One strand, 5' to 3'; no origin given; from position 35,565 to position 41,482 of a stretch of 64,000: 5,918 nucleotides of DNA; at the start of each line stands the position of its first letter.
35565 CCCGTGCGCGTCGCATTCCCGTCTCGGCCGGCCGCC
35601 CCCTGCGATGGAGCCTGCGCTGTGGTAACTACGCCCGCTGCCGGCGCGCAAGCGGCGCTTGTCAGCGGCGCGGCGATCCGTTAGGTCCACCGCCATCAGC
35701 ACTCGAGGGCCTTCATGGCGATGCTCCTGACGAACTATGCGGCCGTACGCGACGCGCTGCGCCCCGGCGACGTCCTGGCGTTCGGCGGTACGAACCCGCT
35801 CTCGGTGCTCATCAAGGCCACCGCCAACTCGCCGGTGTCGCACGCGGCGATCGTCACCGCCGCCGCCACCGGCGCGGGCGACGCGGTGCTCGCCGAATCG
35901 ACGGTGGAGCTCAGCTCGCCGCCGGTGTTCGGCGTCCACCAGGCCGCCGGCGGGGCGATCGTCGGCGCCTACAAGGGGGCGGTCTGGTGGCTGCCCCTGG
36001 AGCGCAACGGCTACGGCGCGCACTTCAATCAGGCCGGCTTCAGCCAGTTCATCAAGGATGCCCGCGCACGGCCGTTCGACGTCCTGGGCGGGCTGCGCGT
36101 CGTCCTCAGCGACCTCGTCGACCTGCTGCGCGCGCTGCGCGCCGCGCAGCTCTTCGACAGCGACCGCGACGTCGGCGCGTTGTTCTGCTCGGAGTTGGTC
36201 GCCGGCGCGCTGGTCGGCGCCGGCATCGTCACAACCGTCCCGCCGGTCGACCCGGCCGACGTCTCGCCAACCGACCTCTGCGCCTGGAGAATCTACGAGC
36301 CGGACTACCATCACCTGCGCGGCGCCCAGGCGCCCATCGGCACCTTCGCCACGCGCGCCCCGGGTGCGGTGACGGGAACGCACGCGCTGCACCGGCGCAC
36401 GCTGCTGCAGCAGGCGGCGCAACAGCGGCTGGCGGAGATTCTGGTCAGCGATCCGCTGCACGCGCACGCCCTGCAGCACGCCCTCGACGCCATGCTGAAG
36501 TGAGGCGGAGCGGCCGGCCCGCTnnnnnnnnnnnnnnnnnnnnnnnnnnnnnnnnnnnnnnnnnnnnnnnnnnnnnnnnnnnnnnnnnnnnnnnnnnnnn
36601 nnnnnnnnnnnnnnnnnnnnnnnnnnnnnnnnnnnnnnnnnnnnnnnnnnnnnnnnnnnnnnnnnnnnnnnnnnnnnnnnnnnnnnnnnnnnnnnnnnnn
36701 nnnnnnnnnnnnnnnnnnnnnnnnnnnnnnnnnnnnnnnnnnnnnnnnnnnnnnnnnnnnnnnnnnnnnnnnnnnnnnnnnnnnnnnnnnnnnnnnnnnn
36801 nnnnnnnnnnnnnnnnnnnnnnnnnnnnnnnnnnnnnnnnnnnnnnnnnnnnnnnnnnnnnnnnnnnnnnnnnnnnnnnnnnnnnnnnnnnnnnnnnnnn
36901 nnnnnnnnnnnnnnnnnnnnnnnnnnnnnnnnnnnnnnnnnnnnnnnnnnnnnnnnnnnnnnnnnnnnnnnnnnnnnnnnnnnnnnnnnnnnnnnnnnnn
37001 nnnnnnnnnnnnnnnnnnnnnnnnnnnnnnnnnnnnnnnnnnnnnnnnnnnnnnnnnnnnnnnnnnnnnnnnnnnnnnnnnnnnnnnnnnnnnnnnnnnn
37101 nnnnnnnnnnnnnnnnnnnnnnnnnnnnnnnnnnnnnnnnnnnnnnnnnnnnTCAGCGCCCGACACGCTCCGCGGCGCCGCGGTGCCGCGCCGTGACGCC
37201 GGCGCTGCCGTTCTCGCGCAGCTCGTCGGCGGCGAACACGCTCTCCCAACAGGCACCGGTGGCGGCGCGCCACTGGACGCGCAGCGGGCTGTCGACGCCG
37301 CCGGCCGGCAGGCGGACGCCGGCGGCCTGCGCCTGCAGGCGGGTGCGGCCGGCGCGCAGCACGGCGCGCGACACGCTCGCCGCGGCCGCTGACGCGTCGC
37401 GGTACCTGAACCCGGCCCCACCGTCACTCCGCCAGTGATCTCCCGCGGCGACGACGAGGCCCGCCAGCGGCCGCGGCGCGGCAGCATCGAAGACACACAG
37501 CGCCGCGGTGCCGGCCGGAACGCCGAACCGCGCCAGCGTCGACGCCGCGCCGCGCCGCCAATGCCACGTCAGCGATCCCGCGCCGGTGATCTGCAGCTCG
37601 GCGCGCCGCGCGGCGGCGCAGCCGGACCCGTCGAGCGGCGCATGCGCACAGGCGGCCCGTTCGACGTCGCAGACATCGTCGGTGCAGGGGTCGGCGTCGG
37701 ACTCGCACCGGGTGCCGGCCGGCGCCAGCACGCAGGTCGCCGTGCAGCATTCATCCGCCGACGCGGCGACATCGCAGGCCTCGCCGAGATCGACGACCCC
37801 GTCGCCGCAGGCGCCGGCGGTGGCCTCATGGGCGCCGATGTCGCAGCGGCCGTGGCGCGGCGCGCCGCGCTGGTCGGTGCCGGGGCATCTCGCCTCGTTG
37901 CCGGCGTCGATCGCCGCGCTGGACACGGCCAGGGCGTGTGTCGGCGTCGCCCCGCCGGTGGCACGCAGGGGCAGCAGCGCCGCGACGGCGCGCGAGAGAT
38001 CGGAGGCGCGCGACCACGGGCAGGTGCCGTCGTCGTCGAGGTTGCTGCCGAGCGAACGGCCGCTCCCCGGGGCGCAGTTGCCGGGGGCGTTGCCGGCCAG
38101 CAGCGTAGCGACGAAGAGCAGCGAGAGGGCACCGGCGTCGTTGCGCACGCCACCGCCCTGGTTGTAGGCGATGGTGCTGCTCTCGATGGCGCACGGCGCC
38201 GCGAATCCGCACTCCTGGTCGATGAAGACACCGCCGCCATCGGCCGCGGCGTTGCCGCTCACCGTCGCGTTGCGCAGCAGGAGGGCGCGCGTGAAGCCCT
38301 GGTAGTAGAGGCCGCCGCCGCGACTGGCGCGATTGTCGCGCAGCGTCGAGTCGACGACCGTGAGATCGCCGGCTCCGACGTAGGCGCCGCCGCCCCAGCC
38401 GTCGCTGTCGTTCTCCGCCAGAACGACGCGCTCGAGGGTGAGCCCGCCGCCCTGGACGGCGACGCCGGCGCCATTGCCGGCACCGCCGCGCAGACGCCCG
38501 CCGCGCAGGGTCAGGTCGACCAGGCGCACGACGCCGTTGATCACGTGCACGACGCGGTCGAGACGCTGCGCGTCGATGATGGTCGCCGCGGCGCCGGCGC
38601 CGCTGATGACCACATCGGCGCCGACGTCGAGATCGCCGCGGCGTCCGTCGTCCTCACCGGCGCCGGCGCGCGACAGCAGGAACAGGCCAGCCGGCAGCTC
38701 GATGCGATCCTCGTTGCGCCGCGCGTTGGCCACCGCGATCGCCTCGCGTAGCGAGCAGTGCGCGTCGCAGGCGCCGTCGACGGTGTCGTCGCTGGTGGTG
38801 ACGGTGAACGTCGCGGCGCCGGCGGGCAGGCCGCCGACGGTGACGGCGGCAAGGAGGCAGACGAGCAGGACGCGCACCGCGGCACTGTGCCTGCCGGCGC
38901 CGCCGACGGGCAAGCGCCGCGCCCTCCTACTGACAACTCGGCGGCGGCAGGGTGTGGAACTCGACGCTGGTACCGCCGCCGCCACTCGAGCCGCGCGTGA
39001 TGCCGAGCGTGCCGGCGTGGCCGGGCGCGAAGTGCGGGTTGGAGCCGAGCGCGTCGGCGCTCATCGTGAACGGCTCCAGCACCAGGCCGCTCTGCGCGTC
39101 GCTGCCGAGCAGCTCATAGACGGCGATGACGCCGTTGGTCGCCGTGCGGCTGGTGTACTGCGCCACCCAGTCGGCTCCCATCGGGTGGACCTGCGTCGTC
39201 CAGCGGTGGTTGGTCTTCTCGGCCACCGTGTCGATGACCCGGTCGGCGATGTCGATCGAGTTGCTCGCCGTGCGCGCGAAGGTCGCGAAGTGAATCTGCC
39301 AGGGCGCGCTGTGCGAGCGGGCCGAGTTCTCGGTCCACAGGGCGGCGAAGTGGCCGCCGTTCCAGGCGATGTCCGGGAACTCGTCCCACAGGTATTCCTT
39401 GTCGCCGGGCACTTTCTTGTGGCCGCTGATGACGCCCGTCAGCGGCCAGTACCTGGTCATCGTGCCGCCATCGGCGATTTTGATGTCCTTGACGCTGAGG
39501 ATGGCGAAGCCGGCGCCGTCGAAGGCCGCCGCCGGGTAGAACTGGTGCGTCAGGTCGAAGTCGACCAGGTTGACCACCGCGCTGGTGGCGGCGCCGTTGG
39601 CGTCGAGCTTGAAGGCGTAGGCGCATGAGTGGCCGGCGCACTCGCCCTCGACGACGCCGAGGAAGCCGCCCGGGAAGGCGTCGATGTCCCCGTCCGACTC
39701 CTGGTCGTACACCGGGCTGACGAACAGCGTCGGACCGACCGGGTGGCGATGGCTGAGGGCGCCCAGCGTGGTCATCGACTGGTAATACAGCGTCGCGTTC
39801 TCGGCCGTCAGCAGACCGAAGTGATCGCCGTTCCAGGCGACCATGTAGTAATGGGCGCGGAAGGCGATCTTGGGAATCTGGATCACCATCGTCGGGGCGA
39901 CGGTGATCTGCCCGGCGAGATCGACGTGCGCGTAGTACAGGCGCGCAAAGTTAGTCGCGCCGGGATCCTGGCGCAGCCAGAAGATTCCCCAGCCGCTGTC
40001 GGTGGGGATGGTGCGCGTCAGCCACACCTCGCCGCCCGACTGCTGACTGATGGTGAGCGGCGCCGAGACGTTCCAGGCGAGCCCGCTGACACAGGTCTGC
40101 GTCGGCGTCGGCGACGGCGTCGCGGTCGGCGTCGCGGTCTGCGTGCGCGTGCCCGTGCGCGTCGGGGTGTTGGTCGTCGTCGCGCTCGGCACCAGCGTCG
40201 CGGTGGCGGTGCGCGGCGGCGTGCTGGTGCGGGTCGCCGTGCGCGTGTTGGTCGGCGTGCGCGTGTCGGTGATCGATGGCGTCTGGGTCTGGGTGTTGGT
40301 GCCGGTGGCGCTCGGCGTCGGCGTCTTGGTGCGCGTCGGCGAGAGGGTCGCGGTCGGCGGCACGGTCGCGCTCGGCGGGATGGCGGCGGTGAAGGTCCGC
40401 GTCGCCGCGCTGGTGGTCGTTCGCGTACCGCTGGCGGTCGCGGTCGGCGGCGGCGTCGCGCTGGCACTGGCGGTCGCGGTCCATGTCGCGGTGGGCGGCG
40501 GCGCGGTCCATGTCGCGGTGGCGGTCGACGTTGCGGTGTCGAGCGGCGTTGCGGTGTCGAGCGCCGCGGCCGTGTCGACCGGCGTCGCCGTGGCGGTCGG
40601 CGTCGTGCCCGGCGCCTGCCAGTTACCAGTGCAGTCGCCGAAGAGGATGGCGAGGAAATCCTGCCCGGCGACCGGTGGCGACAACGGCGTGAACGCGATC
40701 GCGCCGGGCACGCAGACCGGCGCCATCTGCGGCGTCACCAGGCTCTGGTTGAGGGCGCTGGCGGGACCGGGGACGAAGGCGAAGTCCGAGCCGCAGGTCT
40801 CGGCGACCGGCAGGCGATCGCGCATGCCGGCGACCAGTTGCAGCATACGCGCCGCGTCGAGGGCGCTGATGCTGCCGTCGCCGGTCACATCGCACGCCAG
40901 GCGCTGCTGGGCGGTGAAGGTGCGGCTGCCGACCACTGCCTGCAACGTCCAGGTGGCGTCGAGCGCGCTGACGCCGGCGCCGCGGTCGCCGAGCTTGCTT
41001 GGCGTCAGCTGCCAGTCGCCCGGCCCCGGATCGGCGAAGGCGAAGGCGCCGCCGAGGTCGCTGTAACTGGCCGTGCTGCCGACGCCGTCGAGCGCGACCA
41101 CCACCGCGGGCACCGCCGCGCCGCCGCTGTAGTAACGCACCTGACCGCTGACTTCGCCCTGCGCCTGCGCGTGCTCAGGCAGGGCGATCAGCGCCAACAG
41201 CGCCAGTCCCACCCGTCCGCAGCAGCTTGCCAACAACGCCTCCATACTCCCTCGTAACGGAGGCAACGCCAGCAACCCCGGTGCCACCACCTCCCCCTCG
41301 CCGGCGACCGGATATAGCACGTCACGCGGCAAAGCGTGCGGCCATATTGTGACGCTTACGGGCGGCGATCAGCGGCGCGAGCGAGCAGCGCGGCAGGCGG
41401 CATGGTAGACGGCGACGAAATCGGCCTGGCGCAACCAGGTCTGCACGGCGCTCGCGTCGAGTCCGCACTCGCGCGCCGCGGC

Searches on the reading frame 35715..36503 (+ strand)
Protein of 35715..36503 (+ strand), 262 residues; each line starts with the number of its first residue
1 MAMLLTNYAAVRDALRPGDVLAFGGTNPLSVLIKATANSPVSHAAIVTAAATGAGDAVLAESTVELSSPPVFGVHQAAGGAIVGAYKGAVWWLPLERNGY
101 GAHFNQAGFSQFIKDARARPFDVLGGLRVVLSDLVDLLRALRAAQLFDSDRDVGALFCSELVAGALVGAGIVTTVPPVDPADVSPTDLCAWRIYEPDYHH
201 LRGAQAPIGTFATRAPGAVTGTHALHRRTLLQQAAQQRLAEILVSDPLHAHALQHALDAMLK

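Call 9: search_protein_families(library=pfam, proteins=[window:35715-36503:+], max_evalue=0.001)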
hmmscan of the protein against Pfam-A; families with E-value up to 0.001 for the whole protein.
window:35715-36503:+ (262 aa): 0 families

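Call 20: search_protein_families(library=padloc, proteins=[window:35715-36503:+], max_evalue=0.01)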
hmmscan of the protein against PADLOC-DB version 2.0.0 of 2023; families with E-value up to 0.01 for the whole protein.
window:35715-36503:+ (262 aa): 0 families

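Call 89: search_solved_structures(query=A4, max_evalue=10, show_alignments=3)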
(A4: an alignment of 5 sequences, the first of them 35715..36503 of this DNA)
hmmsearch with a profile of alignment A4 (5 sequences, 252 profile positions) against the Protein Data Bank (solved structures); distinct sequences matched with E-value up to 10: 9.
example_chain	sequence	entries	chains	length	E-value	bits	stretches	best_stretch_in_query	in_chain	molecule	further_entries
3kw0_A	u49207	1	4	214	1.3e-08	37.7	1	6-169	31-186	Cysteine peptidase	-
7zox_C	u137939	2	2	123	0.21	14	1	123-172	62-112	xNup93-Nb2t | 15-Nup93 tracking VHH antibody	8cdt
1dj7_A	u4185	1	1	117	0.37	13.2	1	143-197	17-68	FERREDOXIN THIOREDOXIN REDUCTASE: CATALYTIC CHAIN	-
2puk_A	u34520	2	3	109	0.38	13.2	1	143-197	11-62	Ferredoxin-thioredoxin reductase, catalytic chain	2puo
2pu9_A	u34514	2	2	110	0.39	13.1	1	143-197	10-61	Ferredoxin-thioredoxin reductase, catalytic chain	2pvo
2pvg_A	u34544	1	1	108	0.42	13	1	143-196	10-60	Ferredoxin-thioredoxin reductase, catalytic chain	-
2pvd_A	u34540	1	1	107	0.86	12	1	143-172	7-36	Ferredoxin-thioredoxin reductase, catalytic chain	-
3uo1_H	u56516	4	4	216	0.99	11.8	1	122-180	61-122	ANTI-MHC-I MONOCLONAL ANTIBODY, 64-3-7 H CHAIN | antibody Fab heavy chain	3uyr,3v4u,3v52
2o2z_A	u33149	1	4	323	1.5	11.3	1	18-57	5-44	hypothetical protein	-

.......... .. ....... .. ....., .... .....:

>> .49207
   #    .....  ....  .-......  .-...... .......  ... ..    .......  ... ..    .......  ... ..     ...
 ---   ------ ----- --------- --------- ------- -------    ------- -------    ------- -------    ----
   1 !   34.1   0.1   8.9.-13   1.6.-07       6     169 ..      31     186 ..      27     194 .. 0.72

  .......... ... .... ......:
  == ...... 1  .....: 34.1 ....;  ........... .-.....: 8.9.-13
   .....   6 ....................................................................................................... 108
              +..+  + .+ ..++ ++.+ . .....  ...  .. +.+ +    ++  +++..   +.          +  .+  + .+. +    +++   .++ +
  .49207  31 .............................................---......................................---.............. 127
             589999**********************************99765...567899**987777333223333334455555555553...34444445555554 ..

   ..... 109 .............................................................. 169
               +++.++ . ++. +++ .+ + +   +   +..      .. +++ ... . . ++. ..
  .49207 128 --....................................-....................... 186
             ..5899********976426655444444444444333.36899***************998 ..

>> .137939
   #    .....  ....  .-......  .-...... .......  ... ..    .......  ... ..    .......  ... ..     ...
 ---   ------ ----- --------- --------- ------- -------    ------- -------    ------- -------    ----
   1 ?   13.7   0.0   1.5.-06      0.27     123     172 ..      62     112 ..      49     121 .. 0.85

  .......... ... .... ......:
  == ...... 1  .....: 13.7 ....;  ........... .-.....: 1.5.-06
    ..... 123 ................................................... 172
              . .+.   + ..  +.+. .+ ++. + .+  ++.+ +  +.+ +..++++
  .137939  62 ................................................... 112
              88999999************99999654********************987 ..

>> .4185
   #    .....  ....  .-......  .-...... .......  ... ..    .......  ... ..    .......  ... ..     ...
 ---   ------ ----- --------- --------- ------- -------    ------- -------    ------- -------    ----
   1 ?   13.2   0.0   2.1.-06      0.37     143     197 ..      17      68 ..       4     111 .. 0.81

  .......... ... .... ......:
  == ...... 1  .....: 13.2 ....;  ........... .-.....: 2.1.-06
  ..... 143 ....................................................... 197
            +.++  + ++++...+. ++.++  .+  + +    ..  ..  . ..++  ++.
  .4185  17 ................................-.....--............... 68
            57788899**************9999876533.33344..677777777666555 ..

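Call 90: search_protein_families(library=pfam, alignment_id=A4, max_evalue=10)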
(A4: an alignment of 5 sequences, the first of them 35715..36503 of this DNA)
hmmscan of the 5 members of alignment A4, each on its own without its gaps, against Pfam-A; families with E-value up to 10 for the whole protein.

A. member 1, window:35715-36503:+ (262 aa): 0 families

B. families by the number of members that match (of 5 scanned): 2 families
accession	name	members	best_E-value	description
PF05708.18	Peptidase_C92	2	0.0058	Permuted papain-like amidase enzyme, YaeF/YiiX, C92 family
PF01487.21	DHquinase_I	1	0.097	Type I 3-dehydroquinase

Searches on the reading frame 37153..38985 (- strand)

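Call 9: search_protein_families(library=pfam, proteins=[window:37153-38985:-], max_evalue=0.001)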
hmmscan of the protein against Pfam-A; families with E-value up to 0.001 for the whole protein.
window:37153-38985:- (610 aa): 1 family
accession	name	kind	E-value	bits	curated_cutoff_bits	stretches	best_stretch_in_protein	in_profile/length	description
PF13229.12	Beta_helix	-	0.00082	19.5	25.9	0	171-281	22-119/158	Right handed beta helix region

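Call 20: search_protein_families(library=padloc, proteins=[window:37153-38913:-], max_evalue=0.01)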
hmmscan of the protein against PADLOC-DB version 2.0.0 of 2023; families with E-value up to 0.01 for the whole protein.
window:37153-38913:- (586 aa): 0 families

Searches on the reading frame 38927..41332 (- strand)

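Call 9: search_protein_families(library=pfam, proteins=[window:38927-41332:-], max_evalue=0.001)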
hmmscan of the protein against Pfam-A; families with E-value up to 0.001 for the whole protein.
window:38927-41332:- (801 aa): 1 family
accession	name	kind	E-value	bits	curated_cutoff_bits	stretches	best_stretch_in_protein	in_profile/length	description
PF00404.24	Dockerin_1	-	2.7e-05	24.7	22.9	1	121-163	10-52/57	Dockerin type I domain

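Call 20: search_protein_families(library=padloc, proteins=[window:38927-41245:-], max_evalue=0.01)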
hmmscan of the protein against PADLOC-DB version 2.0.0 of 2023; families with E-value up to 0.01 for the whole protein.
window:38927-41245:- (772 aa): 0 families
